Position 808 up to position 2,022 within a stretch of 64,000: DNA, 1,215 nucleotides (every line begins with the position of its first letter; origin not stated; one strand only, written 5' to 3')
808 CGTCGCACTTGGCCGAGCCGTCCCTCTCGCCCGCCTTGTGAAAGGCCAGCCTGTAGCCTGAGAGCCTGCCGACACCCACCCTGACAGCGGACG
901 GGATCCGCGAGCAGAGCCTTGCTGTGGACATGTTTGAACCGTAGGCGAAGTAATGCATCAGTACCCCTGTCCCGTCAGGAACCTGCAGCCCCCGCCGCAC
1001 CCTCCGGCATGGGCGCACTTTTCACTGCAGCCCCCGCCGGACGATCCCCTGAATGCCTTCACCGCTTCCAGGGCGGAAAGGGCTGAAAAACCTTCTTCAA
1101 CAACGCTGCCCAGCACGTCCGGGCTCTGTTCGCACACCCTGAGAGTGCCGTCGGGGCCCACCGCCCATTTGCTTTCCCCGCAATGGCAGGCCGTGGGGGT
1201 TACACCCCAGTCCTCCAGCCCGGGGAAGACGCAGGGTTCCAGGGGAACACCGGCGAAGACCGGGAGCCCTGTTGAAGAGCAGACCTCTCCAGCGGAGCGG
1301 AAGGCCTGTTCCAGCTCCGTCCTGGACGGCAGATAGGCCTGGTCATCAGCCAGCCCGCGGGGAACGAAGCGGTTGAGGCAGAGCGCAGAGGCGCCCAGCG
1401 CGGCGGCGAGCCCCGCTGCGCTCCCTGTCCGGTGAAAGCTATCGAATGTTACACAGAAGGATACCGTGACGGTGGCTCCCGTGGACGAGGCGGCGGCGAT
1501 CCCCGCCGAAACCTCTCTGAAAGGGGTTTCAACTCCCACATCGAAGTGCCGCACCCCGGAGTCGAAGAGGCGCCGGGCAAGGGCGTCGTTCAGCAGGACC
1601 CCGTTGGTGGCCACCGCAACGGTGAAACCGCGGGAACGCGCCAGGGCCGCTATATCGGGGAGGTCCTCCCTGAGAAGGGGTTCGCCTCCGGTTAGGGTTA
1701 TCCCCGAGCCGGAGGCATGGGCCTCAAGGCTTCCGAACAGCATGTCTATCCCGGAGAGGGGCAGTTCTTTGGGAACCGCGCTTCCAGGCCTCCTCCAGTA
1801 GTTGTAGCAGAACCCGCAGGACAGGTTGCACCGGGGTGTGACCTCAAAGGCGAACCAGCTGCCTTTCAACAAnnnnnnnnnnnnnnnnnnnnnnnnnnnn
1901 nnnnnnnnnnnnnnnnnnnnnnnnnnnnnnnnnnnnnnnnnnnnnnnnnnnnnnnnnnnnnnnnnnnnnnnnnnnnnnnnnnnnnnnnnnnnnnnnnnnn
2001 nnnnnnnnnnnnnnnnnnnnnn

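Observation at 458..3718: Compact five-gene operon built around a small radical SAM/SPASM enzyme, with GGCT-like, FMN-reductase, DOMON-like and unknown partners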

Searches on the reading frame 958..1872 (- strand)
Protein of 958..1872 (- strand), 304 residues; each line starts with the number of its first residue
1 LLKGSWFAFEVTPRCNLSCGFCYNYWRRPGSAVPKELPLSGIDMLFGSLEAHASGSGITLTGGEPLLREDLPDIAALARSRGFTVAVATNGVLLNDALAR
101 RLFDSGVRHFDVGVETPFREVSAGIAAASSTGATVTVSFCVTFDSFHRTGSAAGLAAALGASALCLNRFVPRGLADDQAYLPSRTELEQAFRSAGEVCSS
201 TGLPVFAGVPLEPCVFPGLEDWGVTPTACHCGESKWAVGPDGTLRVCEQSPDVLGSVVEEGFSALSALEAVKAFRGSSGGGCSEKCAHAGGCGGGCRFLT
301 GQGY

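Call 3: search_protein_families(library=pfam, proteins=[window:958-1872:-], max_evalue=0.01)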
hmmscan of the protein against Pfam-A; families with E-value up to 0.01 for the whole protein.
window:958-1872:- (304 aa): 3 families
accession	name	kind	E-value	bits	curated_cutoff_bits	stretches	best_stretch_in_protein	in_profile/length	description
PF04055.27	Radical_SAM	-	2.7e-19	70.4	29.5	1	10-121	2-116/166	Radical SAM superfamily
PF13353.11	Fer4_12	-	0.00014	22.6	22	1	15-119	15-118/137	4Fe-4S single cluster domain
PF13186.11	SPASM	-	0.0067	17.1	21.5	0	229-286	1-63/67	Iron-sulfur cluster-binding domain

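Call 4: search_protein_families(library=ncbifam, proteins=[window:958-1872:-], max_evalue=0.01)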
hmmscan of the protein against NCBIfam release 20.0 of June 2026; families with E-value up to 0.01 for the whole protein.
window:958-1872:- (304 aa): 63 families (the best 25 are shown)
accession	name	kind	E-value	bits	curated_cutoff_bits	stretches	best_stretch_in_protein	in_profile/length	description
TIGR04545.1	rSAM_ahbD_hemeb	equivalog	3.6e-17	62.8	500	1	8-177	3-183/339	heme b synthase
NF045646.2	rSAM_Se_TrsS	equivalog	2.2e-16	59.4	490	1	9-107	90-188/441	radical SAM (seleno)protein TrsS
TIGR04055.1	rSAM_NirJ2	equivalog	3.4e-15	56.4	500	1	9-114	4-105/326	putative heme d1 biosynthesis radical SAM protein NirJ2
NF038283.1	viperin_w_prok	equivalog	4.5e-15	55.6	180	1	9-102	6-103/281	viperin family antiviral radical SAM protein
TIGR02666.1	moaA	equivalog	1.9e-14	53.4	284.05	1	11-128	16-136/336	GTP 3',8-cyclase MoaA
NF050035.1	rSAM_WgK_link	exception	2e-14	53.4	650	1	10-107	14-109/367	radical SAM/SPASM peptide maturase WgkB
TIGR02668.1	moaA_archaeal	equivalog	4e-14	52.3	325.25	1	10-125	15-127/303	GTP 3',8-cyclase MoaA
TIGR04546.1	rSAM_ahbC_deAc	equivalog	1.4e-13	50.4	650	1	9-114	43-145/390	12,18-didecarboxysiroheme deacetylase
NF045702.1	rSAM_GDGT_ether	equivalog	1.8e-13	50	450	1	9-108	90-192/486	tetraether lipid synthase Tes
TIGR02109.1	PQQ_syn_pqqE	equivalog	6.4e-13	48.4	381.35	1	6-198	8-213/358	pyrroloquinoline quinone biosynthesis protein PqqE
TIGR04051.1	rSAM_NirJ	equivalog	8.8e-13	47.9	515.45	1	10-112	7-106/354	heme d1 biosynthesis radical SAM protein NirJ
TIGR04317.1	W_rSAM_matur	equivalog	3.2e-12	46.2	380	1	9-120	8-116/349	tungsten cofactor oxidoreductase radical SAM maturase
TIGR04347.1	pseudo_SAM_Halo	equivalog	3.5e-12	46.3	525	1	9-115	42-145/390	TIGR04347 family pseudo-SAM/SPASM protein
TIGR04133.1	rSAM_w_lipo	hypoth_equivalog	6.3e-12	45.1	425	1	7-114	26-133/350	TIGR04133 family radical SAM/SPASM protein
NF001199.0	PRK00164.2-1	equivalog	1.2e-11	44.4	231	1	9-121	16-125/308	GTP 3',8-cyclase MoaA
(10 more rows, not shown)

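Call 7: find_homologous_proteins(query=window:958-1872:-, max_evalue=0.00001)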
Query window:958-1872:- (304 aa): 103 proteins with E <= 0.00001 among 8000 candidates.
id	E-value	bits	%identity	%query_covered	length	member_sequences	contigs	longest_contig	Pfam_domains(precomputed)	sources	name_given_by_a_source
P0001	6.3e-196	668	98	100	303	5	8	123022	PF04055.28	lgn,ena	-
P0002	2.6e-109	384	59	99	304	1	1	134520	PF04055.28,PF13353.12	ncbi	ncbi:MAG: radical SAM protein [Candidatus Fermentibacteraceae bacterium]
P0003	5.1e-102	360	59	98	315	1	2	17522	PF04055.28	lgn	-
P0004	4.4e-99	350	74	71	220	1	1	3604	-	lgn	-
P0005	4.7e-92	327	58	90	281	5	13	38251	PF04055.28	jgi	jgi:radical SAM protein with 4Fe4S-binding SPASM domain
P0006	3.3e-85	304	58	85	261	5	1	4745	PF04055.28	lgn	-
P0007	3.4e-85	304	60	80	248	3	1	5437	PF04055.28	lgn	-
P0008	5.1e-85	304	59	80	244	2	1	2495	PF04055.28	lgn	-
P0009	2.8e-84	301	57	85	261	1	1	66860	PF04055.28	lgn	-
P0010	1.6e-83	299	54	88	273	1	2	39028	PF04055.28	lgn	-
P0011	1.5e-82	296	57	80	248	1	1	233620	PF13186.12,PF04055.28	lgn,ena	-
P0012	4.0e-82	294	58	81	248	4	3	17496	PF04055.28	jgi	-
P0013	1.1e-77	280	55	85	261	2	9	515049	PF04055.28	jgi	jgi:radical SAM protein with 4Fe4S-binding SPASM domain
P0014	1.3e-75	273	54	81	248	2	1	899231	PF04055.28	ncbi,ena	-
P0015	1.6e-70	256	47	97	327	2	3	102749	PF04055.28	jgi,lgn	jgi:pyrroloquinoline quinone biosynthesis protein E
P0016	2.5e-69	252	41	96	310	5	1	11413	PF13186.12,PF04055.28,PF13353.12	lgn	-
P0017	3.3e-69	252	43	98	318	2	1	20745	PF13186.12,PF04055.28,PF13353.12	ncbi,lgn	-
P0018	3.5e-69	252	48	95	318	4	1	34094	PF04055.28,PF13353.12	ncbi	ncbi:MAG: radical SAM protein [Candidatus Fermentibacteraceae bacterium]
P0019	1.1e-67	247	44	98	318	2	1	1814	PF13186.12,PF04055.28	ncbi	-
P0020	1.4e-66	243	40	96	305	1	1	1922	PF04055.28,PF13353.12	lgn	-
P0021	3.1e-65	239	44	98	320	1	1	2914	PF13186.12,PF04055.28,PF13353.12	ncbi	-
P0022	7.0e-65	238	39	96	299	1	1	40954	PF13186.12,PF04055.28,PF13353.12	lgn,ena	-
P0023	7.3e-65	238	43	100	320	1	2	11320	PF13186.12,PF04055.28,PF13353.12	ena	-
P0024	1.3e-64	237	43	96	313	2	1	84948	PF13186.12,PF04055.28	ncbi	-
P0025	2.0e-64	236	43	96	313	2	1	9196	PF13186.12,PF04055.28,PF13353.12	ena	-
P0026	4.4e-64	235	42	100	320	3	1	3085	PF13186.12,PF04055.28,PF13353.12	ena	-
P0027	4.7e-64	235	42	100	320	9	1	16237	PF13186.12,PF04055.28,PF13353.12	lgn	-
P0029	1.2e-63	234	45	96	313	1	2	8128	PF04055.28,PF13353.12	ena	-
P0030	2.8e-63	232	45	92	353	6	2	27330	PF04055.28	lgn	-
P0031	1.3e-62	230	42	96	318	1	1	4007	PF04055.28,PF13353.12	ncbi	-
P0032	2.4e-62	229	43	97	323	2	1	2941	PF04055.28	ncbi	-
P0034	5.0e-62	228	41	98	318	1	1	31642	PF04055.28,PF13353.12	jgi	-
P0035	5.5e-62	228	42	96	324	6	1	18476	PF04055.28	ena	-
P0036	1.0e-61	227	42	96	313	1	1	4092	PF04055.28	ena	-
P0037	2.3e-61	226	41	98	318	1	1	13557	PF04055.28,PF13353.12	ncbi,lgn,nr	ncbi:MAG: radical SAM protein [Candidatus Aegiribacteria sp.]|nr:radical SAM protein [Candidatus Aeg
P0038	5.1e-61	225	40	98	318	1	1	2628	PF04055.28,PF13353.12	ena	-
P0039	2.3e-60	223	42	94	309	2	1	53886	PF04055.28,PF13353.12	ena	-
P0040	5.7e-60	221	40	96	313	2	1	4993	PF13186.12,PF04055.28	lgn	-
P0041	6.0e-60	221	41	96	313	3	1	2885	PF13186.12,PF04055.28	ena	-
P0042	9.0e-60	221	42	96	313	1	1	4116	PF13186.12,PF04055.28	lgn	-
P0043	9.1e-60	221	42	99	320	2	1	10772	PF13186.12,PF04055.28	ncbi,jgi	-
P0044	1.4e-59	220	41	96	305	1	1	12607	PF13186.12,PF04055.28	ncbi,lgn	-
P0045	2.9e-59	219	41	97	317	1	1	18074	PF04055.28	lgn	-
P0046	4.7e-59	218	39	98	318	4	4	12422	PF04055.28,PF13353.12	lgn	-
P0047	5.1e-59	218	40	98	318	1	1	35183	PF04055.28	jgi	jgi:radical SAM protein with 4Fe4S-binding SPASM domain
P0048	9.3e-59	217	48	84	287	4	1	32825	PF04055.28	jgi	-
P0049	1.2e-58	217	43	95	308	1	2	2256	PF04055.28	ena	-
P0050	1.4e-58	217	39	98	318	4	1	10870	PF13186.12,PF04055.28,PF13353.12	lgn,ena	-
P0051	9.4e-56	208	38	90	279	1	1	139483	PF04055.28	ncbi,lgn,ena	-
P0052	1.1e-55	207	42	92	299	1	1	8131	PF04055.28,PF13353.12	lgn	-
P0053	1.9e-55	207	42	92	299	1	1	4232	PF04055.28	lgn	-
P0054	6.8e-55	205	41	97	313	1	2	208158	PF04055.28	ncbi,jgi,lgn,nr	ncbi:MAG: hypothetical protein AVO35_05545 [Candidatus Aegiribacteria sp. MLS_C]|nr:MAG: hypothetica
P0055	1.2e-53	201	40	96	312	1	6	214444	PF04055.28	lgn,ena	-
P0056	2.6e-53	200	46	84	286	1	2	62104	PF04055.28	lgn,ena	-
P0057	7.9e-53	198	43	89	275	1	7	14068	PF04055.28,PF13353.12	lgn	-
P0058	3.7e-52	196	42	88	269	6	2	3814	PF04055.28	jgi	-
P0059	3.3e-51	193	44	75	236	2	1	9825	PF04055.28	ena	-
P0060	9.2e-51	191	41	90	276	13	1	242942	PF04055.28,PF13353.12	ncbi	-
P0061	1.4e-49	187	39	79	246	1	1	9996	PF04055.28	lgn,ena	-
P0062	9.7e-48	181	46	70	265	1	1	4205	PF04055.28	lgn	-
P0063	1.7e-47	180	35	97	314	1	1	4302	PF04055.28,PF13353.12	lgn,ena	-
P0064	8.9e-47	178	38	80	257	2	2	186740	PF13186.12,PF04055.28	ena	-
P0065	6.4e-46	175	31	98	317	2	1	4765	PF13186.12,PF04055.28,PF13353.12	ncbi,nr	ncbi:radical SAM protein [Patescibacteria group bacterium]|nr:radical SAM protein [Patescibacteria g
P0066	3.8e-45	173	42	82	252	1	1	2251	PF04055.28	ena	-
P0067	9.2e-45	171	37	98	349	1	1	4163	PF04055.28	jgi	jgi:radical SAM protein with 4Fe4S-binding SPASM domain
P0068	6.2e-44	169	43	75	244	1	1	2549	PF04055.28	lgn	-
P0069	1.4e-43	168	38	80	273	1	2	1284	PF13186.12,PF04055.28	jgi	jgi:pyrroloquinoline quinone biosynthesis protein E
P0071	9.4e-42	162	37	95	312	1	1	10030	PF04055.28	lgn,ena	-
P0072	9.6e-40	155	33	97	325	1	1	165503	PF13186.12,PF04055.28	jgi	jgi:radical SAM protein with 4Fe4S-binding SPASM domain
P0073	1.3e-39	155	37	89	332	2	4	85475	PF04055.28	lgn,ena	-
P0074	1.9e-37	147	37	91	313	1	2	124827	PF04055.28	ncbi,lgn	-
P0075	9.2e-25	106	31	95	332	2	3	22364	PF04055.28,PF13353.12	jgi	-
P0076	2.9e-22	98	29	95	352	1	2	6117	PF04055.28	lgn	-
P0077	3.6e-16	78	33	69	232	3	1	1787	PF04055.28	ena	-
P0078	3.5e-15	74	30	95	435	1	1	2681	PF08369.17,PF13186.12,PF04055.28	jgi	jgi:radical SAM protein with 4Fe4S-binding SPASM domain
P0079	5.3e-15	74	30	95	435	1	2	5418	PF08369.17,PF13186.12,PF04055.28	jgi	jgi:radical SAM protein with 4Fe4S-binding SPASM domain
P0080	1.8e-11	62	36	37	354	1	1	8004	PF08369.17,PF13186.12,PF04055.28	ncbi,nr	ncbi:MAG: radical SAM protein [Nitrospinae bacterium]|nr:radical SAM protein [Nitrospinota bacterium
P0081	1.8e-11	62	29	90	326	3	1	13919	PF04055.28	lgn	-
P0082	2.2e-11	62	26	94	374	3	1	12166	PF13186.12,PF04055.28,PF13353.12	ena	-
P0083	2.6e-11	62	27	84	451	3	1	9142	PF13186.12,PF04055.28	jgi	-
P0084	4.4e-10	58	39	37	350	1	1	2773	PF13186.12,PF04055.28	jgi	jgi:radical SAM protein with 4Fe4S-binding SPASM domain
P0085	5.7e-10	57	32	52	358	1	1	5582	PF13186.12,PF04055.28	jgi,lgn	jgi:radical SAM protein with 4Fe4S-binding SPASM domain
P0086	1.1e-9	56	35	57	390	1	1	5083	PF13186.12,PF04055.28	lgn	-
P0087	1.2e-9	56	26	96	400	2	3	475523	PF08369.17,PF13186.12,PF04055.28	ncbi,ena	-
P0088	5.7e-9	54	26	96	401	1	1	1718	PF13186.12,PF04055.28,PF13353.12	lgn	-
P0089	8.1e-9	53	25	94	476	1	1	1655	PF13186.12,PF04055.28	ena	-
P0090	1.6e-8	52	43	33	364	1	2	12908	PF04055.28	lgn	-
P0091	9.7e-8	50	36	40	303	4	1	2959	PF04055.28,PF06463.19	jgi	-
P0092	1.0e-7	50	27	97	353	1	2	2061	PF13186.12,PF04055.28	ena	-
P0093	2.1e-7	49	35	39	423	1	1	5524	PF04055.28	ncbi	-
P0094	2.9e-7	48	25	79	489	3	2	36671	PF13186.12,PF04055.28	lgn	-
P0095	3.5e-7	48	29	85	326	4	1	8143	PF04055.28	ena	-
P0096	4.4e-7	48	37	37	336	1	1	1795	PF04055.28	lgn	-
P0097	7.0e-7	47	34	35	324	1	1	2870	PF04055.28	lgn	-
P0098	9.2e-7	47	40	35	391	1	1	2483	PF04055.28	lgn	-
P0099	9.7e-7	47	32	55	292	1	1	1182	PF04055.28,PF13353.12,PF06463.19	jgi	jgi:cyclic pyranopterin phosphate synthase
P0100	1.5e-6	46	30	56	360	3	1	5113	PF13186.12,PF04055.28,PF13353.12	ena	-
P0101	2.7e-6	45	26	93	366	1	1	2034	PF13186.12,PF04055.28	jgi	jgi:pyrroloquinoline quinone biosynthesis protein E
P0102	6.9e-6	44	42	32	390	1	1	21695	PF04055.28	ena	-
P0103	8.1e-6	44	30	47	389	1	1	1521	PF13186.12,PF04055.28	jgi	jgi:radical SAM protein with 4Fe4S-binding SPASM domain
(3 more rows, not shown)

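Call 17: find_related_loci(query=A2, collection=genome_contigs, flank=10000)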
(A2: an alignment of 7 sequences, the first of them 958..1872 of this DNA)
Query A2 (304 aa) in genome_contigs; peptide patterns used: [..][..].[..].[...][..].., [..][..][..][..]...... (x = any residue, [..] = any of these).
599 stretches matched a pattern (row limit reached: there are more); 304 encode a relative of the query (tblastn E <= 1e-3); the best 80 are kept; 80 distinct loci.
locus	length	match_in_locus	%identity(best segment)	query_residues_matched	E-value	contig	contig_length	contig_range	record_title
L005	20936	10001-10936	44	2-299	3e-72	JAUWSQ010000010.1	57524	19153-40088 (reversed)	MAG: Candidatus Fermentibacteria bacterium isolate CSMAG_2558 CSMAG_2558_k127_3099038_length_57524_cov_26.9675, whole ge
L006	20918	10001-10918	43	7-299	5e-71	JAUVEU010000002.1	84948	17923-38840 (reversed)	MAG: Candidatus Aegiribacteria sp. isolate CSMAG_331 CSMAG_331_k141_1461661_length_84948_cov_9.9977, whole genome shotgu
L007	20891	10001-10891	41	6-298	4e-69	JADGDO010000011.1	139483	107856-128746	MAG: Candidatus Fermentibacteraceae bacterium isolate BB12 NODE_11_length_139483_cov_11.397666, whole genome shotgun seq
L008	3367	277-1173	40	6-300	6e-69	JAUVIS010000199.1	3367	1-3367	MAG: Candidatus Fermentibacteraceae bacterium isolate CSMAG_434 CSMAG_434_k127_1797943_length_3367_cov_38.0185, whole ge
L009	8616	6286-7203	41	7-299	5e-67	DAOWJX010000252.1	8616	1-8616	MAG TPA_asm: Candidatus Aegiribacteria sp. isolate CSMAG_2080 CSMAG_2080_k141_4549647_length_8616_cov_8.0000, whole geno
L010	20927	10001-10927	45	6-300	1e-66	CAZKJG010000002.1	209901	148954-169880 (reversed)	MAG TPA_asm: uncultured bacterium isolate binchicken_co17_361 genome assembly, contig: NODE_115_length_209901_cov_12.252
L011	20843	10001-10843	43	1-282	1e-61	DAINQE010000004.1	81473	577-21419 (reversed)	MAG TPA_asm: Candidatus Sabulitectum sp. isolate CTOTU18748 NODE_207_length_81473_cov_35.012491, whole genome shotgun se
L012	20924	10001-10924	41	6-299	6e-61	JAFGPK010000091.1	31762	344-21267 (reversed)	MAG: Candidatus Fermentibacteraceae bacterium isolate Zod_Metabat.684 k87_6283227, whole genome shotgun sequence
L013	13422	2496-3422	28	6-299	3e-52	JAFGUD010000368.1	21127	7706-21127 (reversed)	MAG: Bacteroidales bacterium isolate ZodW_maxbin.137 k87_15036248, whole genome shotgun sequence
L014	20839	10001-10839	47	2-282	3e-57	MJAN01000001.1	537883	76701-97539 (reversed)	MAG: Candidatus Sabulitectum silens isolate JCC-6 contig00002, whole genome shotgun sequence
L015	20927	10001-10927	35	6-299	2e-48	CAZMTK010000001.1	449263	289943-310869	MAG TPA_asm: uncultured bacterium isolate binchicken_co27_46 genome assembly, contig: NODE_15_length_449263_cov_52.91864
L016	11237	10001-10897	39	6-298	1e-61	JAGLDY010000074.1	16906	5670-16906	MAG: Candidatus Sabulitectum sp. isolate SW_4_48 ROV167.bin.48.fa_74, whole genome shotgun sequence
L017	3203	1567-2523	28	5-297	3e-23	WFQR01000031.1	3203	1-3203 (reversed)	MAG: Hippea sp. isolate S013_75 k151_134232, whole genome shotgun sequence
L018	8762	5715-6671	28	5-297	4e-23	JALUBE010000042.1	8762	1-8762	MAG: Desulfurellales bacterium isolate S142_metabat1_scaf2bin.003 S142_NODE_1554_length_8762_cov_2.094152, whole genome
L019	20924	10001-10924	41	6-299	1e-58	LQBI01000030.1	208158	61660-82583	MAG: Candidatus Aegiribacteria sp. MLS_C scaffold_4, whole genome shotgun sequence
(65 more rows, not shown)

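Call 23: search_protein_families(library=ncbifam, proteins=[L005:9120-9995:+, L013:873-2468:+, L010:9071-9985:+, L015:9170-9979:+, L016:9204-9992:+, L013:2484-3428:+, L005:11073-12554:+, L006:12693-14867:+], max_evalue=0.1)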
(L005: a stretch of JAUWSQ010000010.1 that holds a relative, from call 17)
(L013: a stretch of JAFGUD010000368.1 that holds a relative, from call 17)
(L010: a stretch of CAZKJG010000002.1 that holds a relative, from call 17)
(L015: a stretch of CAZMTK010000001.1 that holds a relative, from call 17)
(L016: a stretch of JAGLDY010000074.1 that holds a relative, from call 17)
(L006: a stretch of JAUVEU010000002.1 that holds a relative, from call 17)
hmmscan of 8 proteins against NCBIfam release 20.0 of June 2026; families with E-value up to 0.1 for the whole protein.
L005:9120-9995:+ (291 aa): 1 family
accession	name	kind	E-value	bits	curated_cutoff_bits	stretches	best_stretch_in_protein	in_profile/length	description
NF003410.0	PRK04778.1-4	equivalog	0.062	12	754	0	227-287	353-412/575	septation ring formation regulator EzrA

L013:873-2468:+ (531 aa): 0 families

L010:9071-9985:+ (304 aa): 1 family
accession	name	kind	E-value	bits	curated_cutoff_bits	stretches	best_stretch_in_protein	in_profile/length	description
TIGR03142.1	cytochro_ccmI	equivalog_domain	0.096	13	29.3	0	174-204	37-67/118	c-type cytochrome biogenesis protein CcmI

L015:9170-9979:+ (269 aa): 1 family
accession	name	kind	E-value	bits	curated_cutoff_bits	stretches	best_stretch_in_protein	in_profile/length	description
NF007704.0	PRK10396.1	equivalog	0.081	12.9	149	0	67-98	118-149/221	hypothetical protein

L016:9204-9992:+ (262 aa): 0 families

L013:2484-3428:+ (314 aa): 103 families (the best 25 are shown)
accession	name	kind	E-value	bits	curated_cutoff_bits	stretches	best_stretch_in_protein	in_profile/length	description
TIGR04340.1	rSAM_ACGX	hypoth_equivalog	3.9e-31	108.5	400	1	6-308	5-318/341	radical SAM/SPASM domain protein, ACGX system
TIGR04055.1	rSAM_NirJ2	equivalog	8e-31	107.8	500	1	9-311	5-304/326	putative heme d1 biosynthesis radical SAM protein NirJ2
TIGR04303.1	GeoRSP_rSAM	equivalog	7e-30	104.7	400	1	9-310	10-306/325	GeoRSP system radical SAM/SPASM protein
TIGR02668.1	moaA_archaeal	equivalog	6.3e-27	94.3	325.25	1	9-216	15-218/303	GTP 3',8-cyclase MoaA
TIGR04545.1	rSAM_ahbD_hemeb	equivalog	3.6e-25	89.1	500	1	8-311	4-318/339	heme b synthase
NF001199.0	PRK00164.2-1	equivalog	4.1e-25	88.6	231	1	9-169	17-176/308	GTP 3',8-cyclase MoaA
TIGR02109.1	PQQ_syn_pqqE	equivalog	4.9e-25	88.2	381.35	1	7-311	10-313/358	pyrroloquinoline quinone biosynthesis protein PqqE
TIGR02666.1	moaA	equivalog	8e-25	87.5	284.05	1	10-168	16-180/336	GTP 3',8-cyclase MoaA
TIGR04053.2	TIGR04053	equivalog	4.6e-24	85.3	395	1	4-220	7-222/366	TIGR04053 family radical SAM/SPASM domain-containing protein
TIGR04546.1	rSAM_ahbC_deAc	equivalog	1.2e-23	83.6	650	1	3-211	38-242/390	12,18-didecarboxysiroheme deacetylase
TIGR04317.1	W_rSAM_matur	equivalog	2.1e-23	83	380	1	6-208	6-210/349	tungsten cofactor oxidoreductase radical SAM maturase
NF038283.1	viperin_w_prok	equivalog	1.3e-22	80.3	180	1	9-160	7-169/281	viperin family antiviral radical SAM protein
TIGR03962.1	mycofact_rSAM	equivalog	5.1e-21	75.2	265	1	7-311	15-314/339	mycofactocin radical SAM maturase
TIGR04054.1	rSAM_NirJ1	equivalog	8.7e-21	74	650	1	4-213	36-241/387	putative heme d1 biosynthesis radical SAM protein NirJ1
TIGR04051.1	rSAM_NirJ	equivalog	1.1e-20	73.9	515.45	1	3-191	1-186/354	heme d1 biosynthesis radical SAM protein NirJ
TIGR04133.1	rSAM_w_lipo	hypoth_equivalog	5.7e-18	64.9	425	1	5-310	25-331/350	TIGR04133 family radical SAM/SPASM protein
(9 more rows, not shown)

L005:11073-12554:+ (493 aa): 1 family
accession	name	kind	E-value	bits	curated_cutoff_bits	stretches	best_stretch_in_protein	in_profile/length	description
TIGR03663.1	TIGR03663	subfamily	5.1e-05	22.5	126.25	1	18-132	3-115/435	flippase activity-associated protein Agl23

L006:12693-14867:+ (724 aa): 0 families
